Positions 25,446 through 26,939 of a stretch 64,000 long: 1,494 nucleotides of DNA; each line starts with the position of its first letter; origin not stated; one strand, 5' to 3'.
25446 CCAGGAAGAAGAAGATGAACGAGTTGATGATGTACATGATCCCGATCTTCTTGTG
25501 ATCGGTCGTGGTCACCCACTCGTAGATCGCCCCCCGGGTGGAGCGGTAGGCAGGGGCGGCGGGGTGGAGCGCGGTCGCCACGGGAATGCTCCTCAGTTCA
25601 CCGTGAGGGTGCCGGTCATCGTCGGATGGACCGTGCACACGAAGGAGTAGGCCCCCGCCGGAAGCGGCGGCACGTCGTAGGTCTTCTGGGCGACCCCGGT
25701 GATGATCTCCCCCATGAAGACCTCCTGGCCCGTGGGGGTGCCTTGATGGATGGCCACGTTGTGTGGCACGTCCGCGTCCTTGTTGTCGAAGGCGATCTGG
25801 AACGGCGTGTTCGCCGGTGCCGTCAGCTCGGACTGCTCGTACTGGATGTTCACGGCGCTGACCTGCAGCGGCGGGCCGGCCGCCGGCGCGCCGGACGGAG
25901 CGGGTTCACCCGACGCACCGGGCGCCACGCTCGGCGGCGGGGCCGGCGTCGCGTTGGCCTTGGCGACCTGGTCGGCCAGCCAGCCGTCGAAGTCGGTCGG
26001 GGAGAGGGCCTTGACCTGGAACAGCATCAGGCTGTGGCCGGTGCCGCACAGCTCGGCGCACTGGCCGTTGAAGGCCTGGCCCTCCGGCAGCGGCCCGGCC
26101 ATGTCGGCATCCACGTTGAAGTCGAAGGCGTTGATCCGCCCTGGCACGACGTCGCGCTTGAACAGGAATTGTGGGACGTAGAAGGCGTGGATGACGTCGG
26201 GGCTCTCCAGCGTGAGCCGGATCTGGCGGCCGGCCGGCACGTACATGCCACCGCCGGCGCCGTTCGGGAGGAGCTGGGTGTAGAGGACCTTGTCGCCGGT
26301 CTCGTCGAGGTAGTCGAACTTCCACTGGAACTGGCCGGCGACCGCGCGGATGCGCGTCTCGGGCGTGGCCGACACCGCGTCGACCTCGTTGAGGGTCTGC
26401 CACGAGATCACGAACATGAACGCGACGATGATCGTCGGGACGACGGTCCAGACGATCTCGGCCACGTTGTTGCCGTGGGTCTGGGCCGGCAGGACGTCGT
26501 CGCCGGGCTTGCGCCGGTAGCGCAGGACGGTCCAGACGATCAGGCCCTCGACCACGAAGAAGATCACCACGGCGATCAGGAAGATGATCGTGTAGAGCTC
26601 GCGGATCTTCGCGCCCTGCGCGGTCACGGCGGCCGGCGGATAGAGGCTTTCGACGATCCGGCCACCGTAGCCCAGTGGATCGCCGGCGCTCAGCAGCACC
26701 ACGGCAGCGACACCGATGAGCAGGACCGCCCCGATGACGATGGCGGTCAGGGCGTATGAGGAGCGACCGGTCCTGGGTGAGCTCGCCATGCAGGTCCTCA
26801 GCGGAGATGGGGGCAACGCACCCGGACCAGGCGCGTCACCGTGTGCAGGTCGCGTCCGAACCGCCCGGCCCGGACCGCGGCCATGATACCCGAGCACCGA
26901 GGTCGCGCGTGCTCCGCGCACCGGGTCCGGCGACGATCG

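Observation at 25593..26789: Cytochrome oxidase subunit II carries a blue-copper (cupredoxin) domain where caa3 oxidases carry cytochrome c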

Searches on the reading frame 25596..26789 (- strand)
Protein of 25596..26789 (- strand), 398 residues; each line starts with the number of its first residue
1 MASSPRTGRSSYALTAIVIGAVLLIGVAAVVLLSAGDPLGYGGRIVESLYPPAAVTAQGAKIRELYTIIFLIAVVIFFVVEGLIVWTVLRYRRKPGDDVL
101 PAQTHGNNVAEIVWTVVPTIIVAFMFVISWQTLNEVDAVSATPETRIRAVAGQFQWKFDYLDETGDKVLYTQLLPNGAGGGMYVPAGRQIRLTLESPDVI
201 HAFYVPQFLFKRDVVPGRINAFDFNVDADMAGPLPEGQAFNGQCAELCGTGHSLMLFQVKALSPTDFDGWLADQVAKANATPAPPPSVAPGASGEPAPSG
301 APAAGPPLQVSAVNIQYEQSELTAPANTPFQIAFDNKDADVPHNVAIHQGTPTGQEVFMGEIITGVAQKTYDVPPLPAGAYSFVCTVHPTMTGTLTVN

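Call 4: search_protein_families(library=pfam, proteins=[window:25596-26789:-], max_evalue=0.01)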
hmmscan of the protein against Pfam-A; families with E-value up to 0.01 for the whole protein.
window:25596-26789:- (398 aa): 4 families
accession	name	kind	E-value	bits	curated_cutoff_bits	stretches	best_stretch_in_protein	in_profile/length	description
PF00116.26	COX2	-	5e-14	52.7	22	1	182-261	48-119/120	Cytochrome C oxidase subunit II, periplasmic domain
PF13473.12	Cupredoxin_1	-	6.2e-14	52.3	27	1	303-397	18-104/104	Cupredoxin-like domain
PF02790.20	COX2_TM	-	2e-11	44.3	22.8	1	52-130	9-86/88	Cytochrome C oxidase subunit II, transmembrane domain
PF00127.26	Copper-bind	-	0.0002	22.1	21.2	1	312-398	9-99/99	Copper binding proteins, plastocyanin/azurin family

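Call 6: search_solved_structures(query=window:25596-26789:-, max_evalue=0.01, show_alignments=3)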
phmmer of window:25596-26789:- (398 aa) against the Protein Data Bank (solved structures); distinct sequences matched with E-value up to 0.01: 64 (the best 60 are shown).
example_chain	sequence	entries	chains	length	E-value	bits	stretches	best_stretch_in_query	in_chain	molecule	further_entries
8hcr_E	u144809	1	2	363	5.8e-33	117.5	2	183-281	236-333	CYTOCHROME AA3 SUBUNIT CtaC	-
9wcx_d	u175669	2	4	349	1.3e-32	116.4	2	182-282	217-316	cytochrome-c oxidase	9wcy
6adq_E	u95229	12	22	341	7.8e-31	110.5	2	182-281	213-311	Cytochrome c oxidase subunit 2 | Cytochrome aa3 subunit 2 | cytochrome-c oxidase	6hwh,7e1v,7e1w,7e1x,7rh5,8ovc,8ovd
7rh6_Q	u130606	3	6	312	1.4e-30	109.7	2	182-281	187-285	Cytochrome aa3 subunit 2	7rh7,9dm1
2yev_B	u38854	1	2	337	1.2e-28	103.3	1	61-284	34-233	CYTOCHROME C OXIDASE SUBUNIT 2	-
1ar1_B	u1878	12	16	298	2.8e-25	92.2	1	50-281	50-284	CYTOCHROME C OXIDASE | Cytochrome c oxidase subunit 2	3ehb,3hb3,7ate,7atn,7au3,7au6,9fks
7q21_G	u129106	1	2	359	3.7e-25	91.8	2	182-283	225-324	Cytochrome c oxidase subunit 2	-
1qle_B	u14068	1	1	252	7.8e-25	90.8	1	67-273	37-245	CYTOCHROME C OXIDASE POLYPEPTIDE II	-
7qhm_E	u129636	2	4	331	1.2e-23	86.8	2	182-283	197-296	Cytochrome c oxidase subunit 2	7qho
7jro_b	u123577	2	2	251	1.3e-23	86.7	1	65-275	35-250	Cytochrome c oxidase subunit 2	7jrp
6hu9_b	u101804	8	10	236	3.4e-21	78.8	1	56-274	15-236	Cytochrome c oxidase subunit 2 | CYTOCHROME C OXIDASE SUBUNIT 2; SYNONYM: CYTOCHROME C OXIDASE POLYPEPTIDE II, COX2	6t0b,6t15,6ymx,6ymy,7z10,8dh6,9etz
6giq_b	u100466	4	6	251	4.1e-21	78.5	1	56-274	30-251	Cytochrome c oxidase subunit 2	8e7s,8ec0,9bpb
8ucj_b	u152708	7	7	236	3.9e-20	75.3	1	62-274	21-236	Cytochrome c oxidase subunit 2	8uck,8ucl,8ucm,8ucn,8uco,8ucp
8c8q_B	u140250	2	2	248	7.8e-20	74.3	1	72-273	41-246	Cytochrome c oxidase subunit 2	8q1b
3om3_B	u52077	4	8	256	4.7e-19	71.7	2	181-272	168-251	Cytochrome c oxidase subunit 2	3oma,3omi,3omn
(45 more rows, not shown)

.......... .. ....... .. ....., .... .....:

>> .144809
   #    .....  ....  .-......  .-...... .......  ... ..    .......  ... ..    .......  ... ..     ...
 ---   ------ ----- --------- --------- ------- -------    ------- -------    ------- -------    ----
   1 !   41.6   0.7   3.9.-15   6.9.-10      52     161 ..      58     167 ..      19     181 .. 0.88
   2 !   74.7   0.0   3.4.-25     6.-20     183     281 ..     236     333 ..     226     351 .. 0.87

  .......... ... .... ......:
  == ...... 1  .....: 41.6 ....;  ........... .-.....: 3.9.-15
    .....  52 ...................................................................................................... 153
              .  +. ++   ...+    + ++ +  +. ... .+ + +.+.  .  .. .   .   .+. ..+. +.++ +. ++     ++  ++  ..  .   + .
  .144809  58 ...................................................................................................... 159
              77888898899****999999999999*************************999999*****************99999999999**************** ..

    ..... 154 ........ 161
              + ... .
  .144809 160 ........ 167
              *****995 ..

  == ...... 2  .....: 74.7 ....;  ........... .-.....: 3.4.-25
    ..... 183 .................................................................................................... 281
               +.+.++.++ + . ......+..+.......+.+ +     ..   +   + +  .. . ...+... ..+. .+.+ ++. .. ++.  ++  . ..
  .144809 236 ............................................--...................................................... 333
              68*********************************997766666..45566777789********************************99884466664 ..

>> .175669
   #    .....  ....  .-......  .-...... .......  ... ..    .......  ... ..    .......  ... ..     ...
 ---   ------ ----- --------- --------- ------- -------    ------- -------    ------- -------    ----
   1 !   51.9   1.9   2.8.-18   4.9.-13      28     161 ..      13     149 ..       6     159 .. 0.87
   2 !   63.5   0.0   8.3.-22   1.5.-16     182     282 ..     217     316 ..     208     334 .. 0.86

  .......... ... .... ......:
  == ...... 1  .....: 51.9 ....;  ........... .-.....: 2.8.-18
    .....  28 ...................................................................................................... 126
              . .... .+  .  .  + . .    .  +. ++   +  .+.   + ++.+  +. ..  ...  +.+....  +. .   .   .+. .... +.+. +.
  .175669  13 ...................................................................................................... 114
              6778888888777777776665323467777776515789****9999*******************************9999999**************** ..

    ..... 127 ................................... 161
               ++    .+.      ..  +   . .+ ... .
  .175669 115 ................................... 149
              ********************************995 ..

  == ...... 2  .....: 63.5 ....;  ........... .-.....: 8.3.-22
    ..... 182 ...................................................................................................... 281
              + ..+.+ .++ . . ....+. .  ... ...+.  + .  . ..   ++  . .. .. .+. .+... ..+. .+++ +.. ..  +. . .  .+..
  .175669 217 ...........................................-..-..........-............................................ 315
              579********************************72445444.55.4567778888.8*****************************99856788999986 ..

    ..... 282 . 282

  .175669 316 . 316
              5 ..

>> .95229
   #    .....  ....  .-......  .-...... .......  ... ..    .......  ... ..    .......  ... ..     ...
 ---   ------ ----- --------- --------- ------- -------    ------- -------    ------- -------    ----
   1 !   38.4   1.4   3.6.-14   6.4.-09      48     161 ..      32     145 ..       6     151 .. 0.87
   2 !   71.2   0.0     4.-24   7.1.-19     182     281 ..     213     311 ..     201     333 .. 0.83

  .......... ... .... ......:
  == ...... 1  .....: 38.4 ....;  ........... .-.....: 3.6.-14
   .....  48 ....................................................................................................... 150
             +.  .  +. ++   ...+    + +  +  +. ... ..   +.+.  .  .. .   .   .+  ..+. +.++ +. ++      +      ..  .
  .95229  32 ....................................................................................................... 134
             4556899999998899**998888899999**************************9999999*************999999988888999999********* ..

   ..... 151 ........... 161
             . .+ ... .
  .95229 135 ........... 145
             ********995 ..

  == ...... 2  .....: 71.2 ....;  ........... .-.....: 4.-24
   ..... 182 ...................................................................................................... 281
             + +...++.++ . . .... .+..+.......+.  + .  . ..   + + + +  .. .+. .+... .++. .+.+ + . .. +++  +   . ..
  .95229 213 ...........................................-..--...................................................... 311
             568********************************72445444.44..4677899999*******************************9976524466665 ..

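Call 7: find_homologous_proteins(query=window:25596-26789:-, max_evalue=1e-10)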
Query window:25596-26789:- (398 aa): 2603 proteins with E <= 1e-10 among 8000 candidates; the best 120 are listed.
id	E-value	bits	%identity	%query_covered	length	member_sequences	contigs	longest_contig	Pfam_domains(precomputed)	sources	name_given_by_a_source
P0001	2.6e-264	894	100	100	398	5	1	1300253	PF13473.13,PF00116.27,PF02790.21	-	-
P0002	1.1e-224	764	84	100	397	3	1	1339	PF00127.27,PF13473.13,PF00116.27,PF02790.21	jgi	jgi:cytochrome c oxidase subunit 2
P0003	1.4e-224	763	85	100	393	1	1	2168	PF13473.13,PF00116.27,PF02790.21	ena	-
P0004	1.2e-219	747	87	96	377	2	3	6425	PF13473.13,PF00116.27,PF02790.21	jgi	-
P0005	1.3e-191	655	75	100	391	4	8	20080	PF13473.13,PF00116.27,PF02790.21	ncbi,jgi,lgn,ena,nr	ncbi:MAG: cytochrome c oxidase subunit II [Gemmatimonadota bacterium]|jgi:cytochrome c oxidase subun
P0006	6.5e-188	643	72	100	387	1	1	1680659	PF13473.13,PF00116.27,PF02790.21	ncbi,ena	-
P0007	4.5e-187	640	70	100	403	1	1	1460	PF13473.13,PF00116.27,PF02790.21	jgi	jgi:cytochrome c oxidase subunit 2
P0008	7.2e-185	633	71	100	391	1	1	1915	PF13473.13,PF00116.27,PF02790.21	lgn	-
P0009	9.6e-184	629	71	100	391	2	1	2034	PF13473.13,PF00116.27,PF02790.21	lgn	-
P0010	1.5e-183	628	72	90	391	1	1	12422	PF00127.27,PF13473.13,PF00116.27,PF02790.21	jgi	jgi:cytochrome c oxidase subunit 2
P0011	2.2e-183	628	70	100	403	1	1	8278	PF13473.13,PF00116.27,PF02790.21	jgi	jgi:cytochrome c oxidase subunit II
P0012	9.4e-183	626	69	100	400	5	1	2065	PF13473.13,PF00116.27,PF02790.21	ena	-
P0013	5.7e-182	623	69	100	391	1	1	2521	PF13473.13,PF00116.27,PF02790.21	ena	-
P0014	7.4e-182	623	74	90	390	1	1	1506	PF00127.27,PF13473.13,PF00116.27,PF02790.21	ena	-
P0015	1.5e-181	622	69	100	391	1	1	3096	PF13473.13,PF00116.27,PF02790.21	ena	-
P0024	3.6e-176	604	72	90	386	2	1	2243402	PF00127.27,PF13473.13,PF00116.27,PF02790.21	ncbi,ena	-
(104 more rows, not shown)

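Call 13: find_encoding_contigs(protein=P0001, flank=10000, max_places=3)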
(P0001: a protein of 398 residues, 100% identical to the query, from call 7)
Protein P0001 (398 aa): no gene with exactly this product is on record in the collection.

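Call 14: find_encoding_contigs(protein=P0006, flank=10000, max_places=2)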
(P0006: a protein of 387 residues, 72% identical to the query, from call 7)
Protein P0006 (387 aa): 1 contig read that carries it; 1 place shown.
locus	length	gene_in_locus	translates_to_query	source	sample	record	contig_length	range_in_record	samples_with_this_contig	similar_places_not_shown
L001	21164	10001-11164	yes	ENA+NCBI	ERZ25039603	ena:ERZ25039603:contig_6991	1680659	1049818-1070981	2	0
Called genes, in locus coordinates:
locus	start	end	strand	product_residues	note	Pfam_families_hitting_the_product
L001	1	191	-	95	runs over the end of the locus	PF13183:Fer4_8 (faint), PF13237:Fer4_10 (faint), PF14697:Fer4_21 (faint), PF12838:Fer4_7, PF25160:LdpA_Fe-S-bd (weak), PF00037:Fer4, PF12797:Fer4_2 (weak), PF12837:Fer4_6 (weak), +2 more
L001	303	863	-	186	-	-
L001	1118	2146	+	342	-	PF00005:ABC_tran, PF08402:TOBE_2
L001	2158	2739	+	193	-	PF13416:SBP_bac_8, PF13343:SBP_bac_6 (weak)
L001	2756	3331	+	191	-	PF13416:SBP_bac_8 (weak)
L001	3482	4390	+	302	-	PF00528:BPD_transp_1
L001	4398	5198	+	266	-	PF00528:BPD_transp_1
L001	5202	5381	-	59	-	-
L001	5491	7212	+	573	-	PF00395:SLH (weak)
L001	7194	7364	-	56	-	PF04945:YHS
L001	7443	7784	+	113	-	PF01258:zf-dskA_traR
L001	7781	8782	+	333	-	PF00291:PALP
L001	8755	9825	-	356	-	PF09678:Caa3_CtaG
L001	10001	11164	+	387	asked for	PF02790:COX2_TM, PF00116:COX2, PF13473:Cupredoxin_1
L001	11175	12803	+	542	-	PF00115:COX1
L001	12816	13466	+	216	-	PF00510:COX3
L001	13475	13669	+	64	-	-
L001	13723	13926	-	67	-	-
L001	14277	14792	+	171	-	-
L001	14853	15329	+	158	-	PF00578:AhpC-TSA, PF08534:Redoxin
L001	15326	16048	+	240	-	PF00005:ABC_tran, PF13304:AAA_21 (weak)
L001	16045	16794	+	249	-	PF01061:ABC2_membrane, PF12698:ABC2_membrane_3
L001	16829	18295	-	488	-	PF05977:MFS_3, PF07690:MFS_1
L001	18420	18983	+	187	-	PF07638:Sigma70_ECF (weak), PF04542:Sigma70_r2, PF08281:Sigma70_r4_2, PF04545:Sigma70_r4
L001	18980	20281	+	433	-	PF26549:Tricorn_N (weak), PF07676:PD40 (faint)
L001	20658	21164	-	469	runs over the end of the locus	PF07690:MFS_1, PF12832:MFS_1_like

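Call 15: find_encoding_contigs(protein=P0024, flank=10000, max_places=2)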
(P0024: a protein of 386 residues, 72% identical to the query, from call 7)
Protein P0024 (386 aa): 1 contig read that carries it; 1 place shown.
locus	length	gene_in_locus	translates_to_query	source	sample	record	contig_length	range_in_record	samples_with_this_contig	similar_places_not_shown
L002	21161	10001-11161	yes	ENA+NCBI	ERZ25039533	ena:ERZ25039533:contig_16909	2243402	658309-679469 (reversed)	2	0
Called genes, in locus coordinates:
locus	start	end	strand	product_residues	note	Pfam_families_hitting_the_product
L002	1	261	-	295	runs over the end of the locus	PF08241:Methyltransf_11 (weak), PF08242:Methyltransf_12 (weak), PF13649:Methyltransf_25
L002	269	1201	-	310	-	PF01497:Peripla_BP_2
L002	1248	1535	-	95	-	PF13237:Fer4_10 (faint), PF14697:Fer4_21 (faint), PF13183:Fer4_8 (faint), PF12838:Fer4_7, PF13187:Fer4_9 (weak), PF00037:Fer4, PF12797:Fer4_2 (weak), PF12837:Fer4_6 (weak), +1 more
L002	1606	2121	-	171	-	-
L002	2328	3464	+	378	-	PF00005:ABC_tran, PF08402:TOBE_2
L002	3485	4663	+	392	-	PF01547:SBP_bac_1, PF13416:SBP_bac_8, PF13343:SBP_bac_6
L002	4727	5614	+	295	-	PF00528:BPD_transp_1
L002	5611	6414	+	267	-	PF00528:BPD_transp_1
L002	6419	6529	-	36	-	-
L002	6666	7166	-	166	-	PF00226:DnaJ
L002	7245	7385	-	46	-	PF04945:YHS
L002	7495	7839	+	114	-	PF01258:zf-dskA_traR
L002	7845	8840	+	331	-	PF00291:PALP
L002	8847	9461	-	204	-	PF09678:Caa3_CtaG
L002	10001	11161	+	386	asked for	PF02790:COX2_TM, PF00116:COX2, PF13473:Cupredoxin_1, PF00127:Copper-bind (weak)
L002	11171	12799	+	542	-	PF00115:COX1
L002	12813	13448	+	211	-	PF00510:COX3, PF04238:DUF420 (weak)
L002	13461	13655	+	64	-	-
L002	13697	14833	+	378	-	PF12270:Cyt_c_ox_IV, PF13473:Cupredoxin_1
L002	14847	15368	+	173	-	PF00578:AhpC-TSA, PF08534:Redoxin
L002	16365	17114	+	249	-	PF01061:ABC2_membrane, PF12698:ABC2_membrane_3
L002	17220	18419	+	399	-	PF01571:GCV_T, PF08669:GCV_T_C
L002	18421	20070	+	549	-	PF01266:DAO (faint), PF13450:NAD_binding_8, PF01593:Amino_oxidase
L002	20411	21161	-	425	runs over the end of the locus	PF07690:MFS_1, PF12832:MFS_1_like, PF07690:MFS_1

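Call 22: find_related_loci(query=A1, collection=genome_contigs, flank=10000)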
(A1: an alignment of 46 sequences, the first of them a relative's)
Query A1 (398 aa) in genome_contigs; peptide patterns used: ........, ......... (x = any residue, [..] = any of these).
451 stretches matched a pattern; 440 encode a relative of the query (tblastn E <= 1e-3); the best 80 are kept; 80 distinct loci.
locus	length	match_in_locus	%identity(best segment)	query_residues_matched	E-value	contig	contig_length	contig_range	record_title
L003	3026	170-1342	75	1-398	0e+0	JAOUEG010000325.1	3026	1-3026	MAG: Chloroflexota bacterium isolate 4_1_Jan_SF_Bin57 4_1_Jan_SF_Bin57_scaffold_20161_c1, whole genome shotgun sequence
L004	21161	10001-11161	72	1-398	0e+0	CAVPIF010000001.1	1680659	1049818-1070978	MAG: uncultured Chloroflexia bacterium isolate MFD09964.bin.2.142 genome assembly, contig: contig_6991, whole genome sho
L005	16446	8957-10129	70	1-398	0e+0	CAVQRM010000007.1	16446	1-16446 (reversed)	MAG: uncultured Chloroflexia bacterium isolate MFD09779.bin.2.225 genome assembly, contig: contig_97542, whole genome sh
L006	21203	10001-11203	66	1-398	5e-174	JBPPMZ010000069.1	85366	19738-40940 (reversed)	MAG: Candidatus Limnocylindrales bacterium isolate BIOS2019_out_023 k131_1838469, whole genome shotgun sequence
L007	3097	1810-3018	64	1-398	0e+0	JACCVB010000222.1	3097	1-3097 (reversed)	MAG: Chloroflexota bacterium isolate MGR_bin115 SD2897-2912_k127_5696591, whole genome shotgun sequence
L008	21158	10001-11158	68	1-398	2e-167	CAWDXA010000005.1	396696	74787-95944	MAG: uncultured Chloroflexia bacterium isolate MFD05942.bin.2.254 genome assembly, contig: contig_28023, whole genome sh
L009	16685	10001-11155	63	1-398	1e-167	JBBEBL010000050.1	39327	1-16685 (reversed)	MAG: Chloroflexota bacterium isolate LejiaF_70_36 Lejia_F_1486_length_39327_cov_22, whole genome shotgun sequence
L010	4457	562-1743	67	1-398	5e-172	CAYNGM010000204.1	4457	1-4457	MAG TPA_asm: uncultured Anaerolineaceae bacterium isolate binchicken_co245_156 genome assembly, contig: NODE_28516_lengt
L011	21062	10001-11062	72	40-398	6e-167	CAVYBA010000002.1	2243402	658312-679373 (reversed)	MAG: uncultured Chloroflexia bacterium isolate MFD04944.bin.2.190 genome assembly, contig: contig_16909, whole genome sh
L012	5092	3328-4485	69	1-398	5e-170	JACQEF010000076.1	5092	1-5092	MAG: Chloroflexi bacterium isolate NC_groundwater_1014_Pr1_S-0.65um_71_9 Montesol18_Sp65_coassembly_scaffold_251996, who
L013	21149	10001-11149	65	1-398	2e-166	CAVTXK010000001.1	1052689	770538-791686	MAG: uncultured Chloroflexia bacterium isolate MFD06742.bin.2.198 genome assembly, contig: contig_25193, whole genome sh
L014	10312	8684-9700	68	42-398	4e-164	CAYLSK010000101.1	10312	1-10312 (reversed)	MAG TPA_asm: uncultured Anaerolineaceae bacterium isolate SRP119689_co1_178 genome assembly, contig: NODE_9960_length_10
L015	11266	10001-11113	68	16-398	3e-164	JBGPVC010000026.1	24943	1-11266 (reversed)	MAG: Candidatus Limnocylindria bacterium isolate OBJ1_062018_110_27 k141_425913_length_24943_cov_206.2879, whole genome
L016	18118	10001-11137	62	1-398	2e-162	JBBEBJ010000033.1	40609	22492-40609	MAG: Chloroflexota bacterium isolate LejiaF_70_124 Lejia_F_1422_length_40609_cov_73, whole genome shotgun sequence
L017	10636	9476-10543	68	37-398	2e-162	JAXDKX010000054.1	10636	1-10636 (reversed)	MAG: Chloroflexota bacterium isolate BP_604 scaffold_5851672, whole genome shotgun sequence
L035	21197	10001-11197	60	13-398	8e-155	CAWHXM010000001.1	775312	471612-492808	MAG: uncultured Chloroflexia bacterium isolate MFD02242.bin.2.56 genome assembly, contig: contig_10163, whole genome sho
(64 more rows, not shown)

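Call 29: predict_structure(alignment_id=A1)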
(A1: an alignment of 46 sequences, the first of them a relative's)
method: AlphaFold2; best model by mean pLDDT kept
length: 398 residues; sequences in the alignment: 46
mean_pLDDT: 78.6   pTM: 0.56
mean pLDDT of the five models: 78.6, 77.8, 76.5, 70.6, 69.3
residues with pLDDT >= 90: 111; 70-90: 205; 50-70: 50; < 50: 32
segments of 3 or more residues with pLDDT < 50: 1-8, 283-303
pLDDT, mean of each block of 10 residues (from residue 1): 43 72 82 76 76 87 83 79 72 61 57 75 81 71 88 83 90 77 92 86 86 86 91 82 66 72 94 84 38 34 68 88 90 91 92 90 89 92 89 92
secondary structure, 60 per line:
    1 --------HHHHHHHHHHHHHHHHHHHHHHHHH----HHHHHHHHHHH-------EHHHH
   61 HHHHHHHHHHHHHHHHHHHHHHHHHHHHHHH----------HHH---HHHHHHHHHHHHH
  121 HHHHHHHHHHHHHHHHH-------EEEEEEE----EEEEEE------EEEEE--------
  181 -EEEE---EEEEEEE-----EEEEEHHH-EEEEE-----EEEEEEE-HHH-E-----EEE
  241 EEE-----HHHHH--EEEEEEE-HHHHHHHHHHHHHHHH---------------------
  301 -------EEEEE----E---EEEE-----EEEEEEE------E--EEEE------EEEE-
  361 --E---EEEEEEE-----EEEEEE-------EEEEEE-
elements in order: H9-33 H38-48 H57-91 H108-137 E145-151 E156-161 E168-172 E182-185 E189-195 E201-205 E210-214 E220-226 E238-243 H249-253 E256-262 H264-279 E308-312 E321-324 E330-336 E346-349 E356-359 E367-373 E379-384 E392-397

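Call 33: fold_search(model_id=the predicted structure, library=pdb)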
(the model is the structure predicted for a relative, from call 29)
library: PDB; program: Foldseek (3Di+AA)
matches with E <= 10: 1775; with E <= 0.001: 549
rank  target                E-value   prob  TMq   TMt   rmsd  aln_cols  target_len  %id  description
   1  7e1v_E                3.2e-16  1.00  0.46  0.64   4.8       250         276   30  Cryo-EM structure of apo hybrid respiratory supercomplex consisting of Mycobacterium tuberculosis complexIII and Mycob (released 2021-10-13)
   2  9qef_Q                4.6e-16  1.00  0.46  0.62   4.7       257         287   30  Respiratory supercomplex from Mycobacterium smegmatis with decylubiquinone (released 2026-01-21)
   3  7e1v_Q                5.2e-16  1.00  0.46  0.62   4.8       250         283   30  Cryo-EM structure of apo hybrid respiratory supercomplex consisting of Mycobacterium tuberculosis complexIII and Mycob (released 2021-10-13)
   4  8ovc_Q                6.6e-16  1.00  0.45  0.62   5.9       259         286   30  Respiratory supercomplex (III2-IV2) from Mycobacterium smegmatis (released 2024-07-17)
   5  8ovc_X                6.6e-16  1.00  0.46  0.59   6.3       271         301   28  Respiratory supercomplex (III2-IV2) from Mycobacterium smegmatis (released 2024-07-17)
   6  2yev_B                8.3e-16  1.00  0.45  0.54   4.1       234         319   31  Structure of caa3-type cytochrome oxidase (released 2012-05-23)
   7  9qef_X                1.3e-15  1.00  0.47  0.62   6.6       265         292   29  Respiratory supercomplex from Mycobacterium smegmatis with decylubiquinone (released 2026-01-21)
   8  9gy6_E                1.4e-15  1.00  0.47  0.64   4.6       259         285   30  Mycobacterial cytochrome bc1:aa3 with inhibitor (released 2025-04-09)
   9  6adq_E                1.9e-15  1.00  0.46  0.58   8.9       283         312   27  Respiratory Complex CIII2CIV2SOD2 from Mycobacterium smegmatis (released 2018-11-14)
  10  7ate_B                2.0e-15  1.00  0.45  0.69   4.0       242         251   28  Cytochrome c oxidase structure in P-state (released 2021-12-01)
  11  8hcr_Q                2.0e-15  1.00  0.45  0.61   6.2       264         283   30  Cryo-EM structure of the Mycobacterium tuberculosis cytochrome bcc:aa3 supercomplex and a novel inhibitor targeting su (released 2023-05-03)
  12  8ovd_X                2.6e-15  1.00  0.45  0.59   8.7       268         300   28  Respiratory supercomplex (III2-IV2) from Mycobacterium smegmatis (released 2024-07-17)
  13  7atn_B                2.7e-15  1.00  0.46  0.69   3.9       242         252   28  Cytochrome c oxidase structure in R-state (released 2021-12-01)
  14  8hcr_E                3.1e-15  1.00  0.45  0.63   4.8       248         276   31  Cryo-EM structure of the Mycobacterium tuberculosis cytochrome bcc:aa3 supercomplex and a novel inhibitor targeting su (released 2023-05-03)
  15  7jro_b                4.1e-15  1.00  0.45  0.71   4.4       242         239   28  Plant Mitochondrial complex IV from Vigna radiata (released 2021-01-20)
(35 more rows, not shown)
